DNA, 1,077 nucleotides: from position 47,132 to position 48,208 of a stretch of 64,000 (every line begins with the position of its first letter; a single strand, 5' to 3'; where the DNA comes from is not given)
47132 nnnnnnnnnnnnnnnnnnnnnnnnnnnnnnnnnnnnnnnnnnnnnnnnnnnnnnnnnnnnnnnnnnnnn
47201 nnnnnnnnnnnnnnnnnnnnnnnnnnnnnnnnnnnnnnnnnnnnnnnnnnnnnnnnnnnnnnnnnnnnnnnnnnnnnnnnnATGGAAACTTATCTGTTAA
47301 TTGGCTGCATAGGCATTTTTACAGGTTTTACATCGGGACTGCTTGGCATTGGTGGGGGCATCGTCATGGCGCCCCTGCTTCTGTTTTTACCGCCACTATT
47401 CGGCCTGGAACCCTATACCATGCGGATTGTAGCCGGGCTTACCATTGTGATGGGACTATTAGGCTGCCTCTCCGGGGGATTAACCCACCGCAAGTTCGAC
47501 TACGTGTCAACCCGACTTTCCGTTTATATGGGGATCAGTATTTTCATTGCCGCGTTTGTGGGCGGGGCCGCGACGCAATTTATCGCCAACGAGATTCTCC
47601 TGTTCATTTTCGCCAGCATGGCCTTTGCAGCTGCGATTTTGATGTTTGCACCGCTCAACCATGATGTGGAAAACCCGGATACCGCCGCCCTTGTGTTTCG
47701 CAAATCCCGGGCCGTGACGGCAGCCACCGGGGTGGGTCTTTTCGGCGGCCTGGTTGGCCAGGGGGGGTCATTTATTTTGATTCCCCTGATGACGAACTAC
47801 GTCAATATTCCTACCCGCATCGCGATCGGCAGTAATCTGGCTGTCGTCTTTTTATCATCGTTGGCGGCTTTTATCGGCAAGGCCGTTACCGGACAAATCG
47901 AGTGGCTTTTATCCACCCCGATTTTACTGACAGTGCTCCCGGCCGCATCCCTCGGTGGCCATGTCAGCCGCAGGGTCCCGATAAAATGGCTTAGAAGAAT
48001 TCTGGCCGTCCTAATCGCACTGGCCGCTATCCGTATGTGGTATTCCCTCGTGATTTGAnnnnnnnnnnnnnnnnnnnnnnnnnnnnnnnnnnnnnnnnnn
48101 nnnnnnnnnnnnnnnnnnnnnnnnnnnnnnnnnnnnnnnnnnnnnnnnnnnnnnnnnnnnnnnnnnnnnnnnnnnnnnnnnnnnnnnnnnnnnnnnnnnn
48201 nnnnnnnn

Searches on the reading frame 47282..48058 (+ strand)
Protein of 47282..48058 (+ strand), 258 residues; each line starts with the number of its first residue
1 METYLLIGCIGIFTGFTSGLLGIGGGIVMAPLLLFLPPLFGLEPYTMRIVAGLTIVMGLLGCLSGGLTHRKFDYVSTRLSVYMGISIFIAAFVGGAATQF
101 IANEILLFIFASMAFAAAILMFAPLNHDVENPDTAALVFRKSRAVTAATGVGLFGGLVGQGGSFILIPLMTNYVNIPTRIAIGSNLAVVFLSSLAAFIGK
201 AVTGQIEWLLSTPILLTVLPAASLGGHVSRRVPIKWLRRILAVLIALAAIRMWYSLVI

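Call 32: search_protein_families(library=pfam, proteins=[window:47282-48058:+], max_evalue=0.001)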
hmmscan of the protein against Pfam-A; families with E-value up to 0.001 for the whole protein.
window:47282-48058:+ (258 aa): 1 family
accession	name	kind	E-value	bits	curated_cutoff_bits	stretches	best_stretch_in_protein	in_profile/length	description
PF01925.25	TauE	-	4.2e-40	138.3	32.6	1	9-252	3-237/237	Sulfite exporter TauE/SafE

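Call 58: search_protein_families(library=ncbifam, proteins=[window:47282-48058:+], max_evalue=0.01)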
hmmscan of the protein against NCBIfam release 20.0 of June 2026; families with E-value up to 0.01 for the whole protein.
window:47282-48058:+ (258 aa): 1 family
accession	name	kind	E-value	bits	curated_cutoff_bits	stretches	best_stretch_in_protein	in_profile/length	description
NF040961.1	MamO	equivalog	1.1e-08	33.9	800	1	131-252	519-647/648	magnetosome protein MamO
